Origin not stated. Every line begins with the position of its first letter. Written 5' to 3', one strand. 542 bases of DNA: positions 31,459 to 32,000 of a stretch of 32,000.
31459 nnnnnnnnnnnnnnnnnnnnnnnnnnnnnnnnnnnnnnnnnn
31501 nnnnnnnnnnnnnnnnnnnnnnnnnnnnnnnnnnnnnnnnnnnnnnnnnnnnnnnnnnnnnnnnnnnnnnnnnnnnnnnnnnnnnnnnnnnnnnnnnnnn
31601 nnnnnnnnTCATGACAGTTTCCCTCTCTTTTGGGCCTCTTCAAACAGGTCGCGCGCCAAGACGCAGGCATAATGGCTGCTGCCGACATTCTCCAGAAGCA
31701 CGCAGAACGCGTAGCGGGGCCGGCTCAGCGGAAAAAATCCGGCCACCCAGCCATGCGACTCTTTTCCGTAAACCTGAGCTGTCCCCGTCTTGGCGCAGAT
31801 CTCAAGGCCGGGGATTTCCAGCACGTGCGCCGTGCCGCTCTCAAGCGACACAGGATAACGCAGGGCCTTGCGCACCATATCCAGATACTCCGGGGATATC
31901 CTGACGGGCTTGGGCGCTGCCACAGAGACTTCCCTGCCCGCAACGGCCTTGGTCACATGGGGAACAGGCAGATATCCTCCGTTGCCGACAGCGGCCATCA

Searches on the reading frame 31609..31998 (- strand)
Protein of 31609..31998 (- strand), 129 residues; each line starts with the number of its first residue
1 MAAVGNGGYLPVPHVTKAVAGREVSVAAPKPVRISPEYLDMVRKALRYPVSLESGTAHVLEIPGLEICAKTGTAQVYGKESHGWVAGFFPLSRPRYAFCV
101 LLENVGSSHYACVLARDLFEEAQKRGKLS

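Call 18: search_protein_families(library=pfam, proteins=[window:31609-31998:-], max_evalue=0.001)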
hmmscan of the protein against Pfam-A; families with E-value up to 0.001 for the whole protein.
window:31609-31998:- (129 aa): 1 family
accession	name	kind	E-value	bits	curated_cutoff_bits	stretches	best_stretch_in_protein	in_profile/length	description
PF00905.27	Transpeptidase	-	5.3e-18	65.7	22.1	1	1-114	171-293/299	Penicillin binding protein transpeptidase domain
